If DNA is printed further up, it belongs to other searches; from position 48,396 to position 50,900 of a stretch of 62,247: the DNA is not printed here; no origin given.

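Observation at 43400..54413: Nitrogenase-like NifB + NifD/K/H-like genes embedded in an organosulfur import/assimilation operon (candidate C-S bond reductase pathway)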

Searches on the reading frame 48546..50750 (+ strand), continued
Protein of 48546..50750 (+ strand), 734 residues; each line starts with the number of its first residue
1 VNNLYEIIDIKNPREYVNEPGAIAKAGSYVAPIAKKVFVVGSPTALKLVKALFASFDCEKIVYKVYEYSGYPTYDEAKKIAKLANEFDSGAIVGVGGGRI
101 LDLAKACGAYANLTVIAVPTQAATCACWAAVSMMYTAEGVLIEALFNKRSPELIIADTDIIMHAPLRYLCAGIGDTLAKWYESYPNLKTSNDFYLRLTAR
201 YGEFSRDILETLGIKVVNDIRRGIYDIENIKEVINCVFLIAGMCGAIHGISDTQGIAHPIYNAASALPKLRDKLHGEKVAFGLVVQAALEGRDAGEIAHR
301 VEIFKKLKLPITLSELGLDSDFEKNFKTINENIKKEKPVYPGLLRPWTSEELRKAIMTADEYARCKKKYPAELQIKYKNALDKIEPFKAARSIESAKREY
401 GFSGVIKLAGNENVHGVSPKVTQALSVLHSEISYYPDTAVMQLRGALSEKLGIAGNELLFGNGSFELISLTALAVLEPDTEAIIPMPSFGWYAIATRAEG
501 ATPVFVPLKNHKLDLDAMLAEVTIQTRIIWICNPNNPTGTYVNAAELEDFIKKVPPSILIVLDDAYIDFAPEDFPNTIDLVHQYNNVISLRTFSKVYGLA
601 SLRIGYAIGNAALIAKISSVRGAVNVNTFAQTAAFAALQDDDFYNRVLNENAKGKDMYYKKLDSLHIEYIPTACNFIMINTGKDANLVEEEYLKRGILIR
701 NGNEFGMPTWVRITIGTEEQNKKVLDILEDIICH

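Call 80: find_encoding_contigs(protein=P0126, flank=10000, max_places=2)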
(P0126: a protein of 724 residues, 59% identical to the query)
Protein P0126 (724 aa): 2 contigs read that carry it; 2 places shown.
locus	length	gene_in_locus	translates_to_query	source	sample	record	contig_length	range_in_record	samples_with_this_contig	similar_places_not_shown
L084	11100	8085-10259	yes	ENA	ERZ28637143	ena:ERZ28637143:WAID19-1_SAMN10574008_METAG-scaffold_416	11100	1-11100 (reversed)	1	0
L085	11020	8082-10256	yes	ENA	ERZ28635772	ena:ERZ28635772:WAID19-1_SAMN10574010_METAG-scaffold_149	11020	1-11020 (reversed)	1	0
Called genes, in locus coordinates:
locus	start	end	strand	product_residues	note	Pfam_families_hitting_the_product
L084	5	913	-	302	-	-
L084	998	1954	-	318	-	PF05448:AXE1, PF02129:Peptidase_S15 (faint), PF00561:Abhydrolase_1 (faint), PF12146:Hydrolase_4 (faint), PF12697:Abhydrolase_6 (weak), PF00326:Peptidase_S9, PF01738:DLH (weak)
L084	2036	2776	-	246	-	PF06283:ThuA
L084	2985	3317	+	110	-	PF02482:Ribosomal_S30AE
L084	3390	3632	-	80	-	-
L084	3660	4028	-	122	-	PF27420:TP_0679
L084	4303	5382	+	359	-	PF13379:NMT1_2, PF09084:NMT1, PF12974:Phosphonate-bd (weak)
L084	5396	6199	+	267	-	PF00005:ABC_tran, PF13304:AAA_21 (faint)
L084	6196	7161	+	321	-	PF00528:BPD_transp_1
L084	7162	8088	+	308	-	PF00291:PALP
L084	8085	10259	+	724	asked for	PF00465:Fe-ADH, PF13685:Fe-ADH_2, PF00155:Aminotran_1_2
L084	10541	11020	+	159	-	-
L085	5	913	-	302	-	-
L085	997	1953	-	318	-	PF05448:AXE1, PF02129:Peptidase_S15 (faint), PF00561:Abhydrolase_1 (faint), PF12146:Hydrolase_4 (faint), PF12697:Abhydrolase_6 (weak), PF00326:Peptidase_S9, PF01738:DLH (weak)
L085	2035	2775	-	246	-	PF06283:ThuA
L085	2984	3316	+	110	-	PF02482:Ribosomal_S30AE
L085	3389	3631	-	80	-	-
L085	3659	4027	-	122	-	PF27420:TP_0679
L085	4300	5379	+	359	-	PF13379:NMT1_2, PF09084:NMT1, PF12974:Phosphonate-bd (weak)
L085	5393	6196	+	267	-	PF00005:ABC_tran, PF13304:AAA_21 (faint)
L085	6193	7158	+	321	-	PF00528:BPD_transp_1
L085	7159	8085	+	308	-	PF00291:PALP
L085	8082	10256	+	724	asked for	PF00465:Fe-ADH, PF13685:Fe-ADH_2, PF00155:Aminotran_1_2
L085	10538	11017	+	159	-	-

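Call 81: find_encoding_contigs(protein=P0130, flank=10000, max_places=2)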
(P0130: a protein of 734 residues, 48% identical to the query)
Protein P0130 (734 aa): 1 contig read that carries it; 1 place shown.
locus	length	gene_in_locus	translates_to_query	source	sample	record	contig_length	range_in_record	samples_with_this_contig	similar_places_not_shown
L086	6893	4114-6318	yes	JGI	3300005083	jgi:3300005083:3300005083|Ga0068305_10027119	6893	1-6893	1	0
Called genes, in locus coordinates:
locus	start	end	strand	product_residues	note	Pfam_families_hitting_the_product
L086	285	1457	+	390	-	PF06050:HGD-D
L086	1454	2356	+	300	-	PF01869:BcrAD_BadFG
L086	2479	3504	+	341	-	PF13410:GST_C_2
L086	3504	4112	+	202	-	PF13527:Acetyltransf_9 (faint), PF13673:Acetyltransf_10 (weak), PF13508:Acetyltransf_7 (weak)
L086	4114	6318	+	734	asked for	PF00465:Fe-ADH, PF13685:Fe-ADH_2, PF00155:Aminotran_1_2, PF00266:Aminotran_5 (weak)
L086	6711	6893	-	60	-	?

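Call 82: find_encoding_contigs(protein=P0131, flank=10000, max_places=2)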
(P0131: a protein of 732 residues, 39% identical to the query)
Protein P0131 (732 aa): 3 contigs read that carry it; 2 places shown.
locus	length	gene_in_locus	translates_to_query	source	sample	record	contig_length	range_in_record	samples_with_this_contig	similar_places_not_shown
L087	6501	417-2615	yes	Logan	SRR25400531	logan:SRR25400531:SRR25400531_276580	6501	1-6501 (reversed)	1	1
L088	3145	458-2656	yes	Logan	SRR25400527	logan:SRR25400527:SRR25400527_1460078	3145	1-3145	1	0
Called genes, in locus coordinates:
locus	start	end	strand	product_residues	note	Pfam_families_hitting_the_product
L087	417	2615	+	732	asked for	PF00465:Fe-ADH, PF13685:Fe-ADH_2, PF00155:Aminotran_1_2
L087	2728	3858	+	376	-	PF13379:NMT1_2, PF09084:NMT1, PF12974:Phosphonate-bd (weak)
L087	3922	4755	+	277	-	PF00005:ABC_tran, PF13304:AAA_21 (faint)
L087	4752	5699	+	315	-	PF00528:BPD_transp_1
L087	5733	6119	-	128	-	PF09719:C_GCAxxG_C_C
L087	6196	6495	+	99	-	PF02686:GatC (weak)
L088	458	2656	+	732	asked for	PF00465:Fe-ADH, PF13685:Fe-ADH_2, PF00155:Aminotran_1_2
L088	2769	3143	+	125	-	?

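Call 83: find_encoding_contigs(protein=P0125, flank=10000, max_places=2)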
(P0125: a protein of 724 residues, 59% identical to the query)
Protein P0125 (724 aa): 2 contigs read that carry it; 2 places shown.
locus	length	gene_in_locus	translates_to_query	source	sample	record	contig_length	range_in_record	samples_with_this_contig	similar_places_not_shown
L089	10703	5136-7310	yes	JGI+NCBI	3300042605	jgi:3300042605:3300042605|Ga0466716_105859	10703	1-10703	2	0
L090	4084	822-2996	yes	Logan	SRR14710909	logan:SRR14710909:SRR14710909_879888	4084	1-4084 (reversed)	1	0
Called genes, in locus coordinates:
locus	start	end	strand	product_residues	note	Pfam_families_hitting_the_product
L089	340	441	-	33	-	-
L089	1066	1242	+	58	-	-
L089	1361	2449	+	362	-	PF13379:NMT1_2, PF09084:NMT1, PF12974:Phosphonate-bd (weak)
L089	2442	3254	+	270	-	PF00005:ABC_tran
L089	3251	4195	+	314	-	PF00528:BPD_transp_1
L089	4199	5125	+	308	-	PF00291:PALP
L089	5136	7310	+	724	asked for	PF00465:Fe-ADH, PF13685:Fe-ADH_2, PF00155:Aminotran_1_2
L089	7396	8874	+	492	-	PF00148:Oxidored_nitro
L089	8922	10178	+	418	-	PF00148:Oxidored_nitro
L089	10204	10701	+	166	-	PF00142:Fer4_NifH, PF01656:CbiA, PF02374:ArsA_ATPase (weak), PF03308:MeaB (weak), PF10609:ParA (weak), PF13614:AAA_31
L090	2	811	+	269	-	?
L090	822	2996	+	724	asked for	PF00465:Fe-ADH, PF13685:Fe-ADH_2, PF00155:Aminotran_1_2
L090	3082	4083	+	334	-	?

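Call 94: search_solved_structures(query=L086:285-1457:+, max_evalue=0.001)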
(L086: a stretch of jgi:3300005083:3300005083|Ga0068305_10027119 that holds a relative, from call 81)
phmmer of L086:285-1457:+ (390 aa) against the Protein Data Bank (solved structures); distinct sequences matched with E-value up to 0.001: 5.
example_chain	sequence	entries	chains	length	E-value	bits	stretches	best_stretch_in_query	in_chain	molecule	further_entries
7yyl_C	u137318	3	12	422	1.3e-79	271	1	29-386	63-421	Dehydratase family protein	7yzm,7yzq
6eno_A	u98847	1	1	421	1.7e-79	270.6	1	29-386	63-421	Dehydratase family protein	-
3o3m_B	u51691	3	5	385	1.4e-24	89.9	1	15-388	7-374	beta subunit 2-hydroxyacyl-CoA dehydratase | beta-subunit 2-hydroxyacyl-CoA dehydratase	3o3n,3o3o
8s02_B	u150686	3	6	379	5.8e-22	81.3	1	23-387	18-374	BzdN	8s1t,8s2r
9g87_B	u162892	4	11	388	1.3e-17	67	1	23-385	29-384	3-methylbenzoyl-CoA reductase gamma subunit MbdN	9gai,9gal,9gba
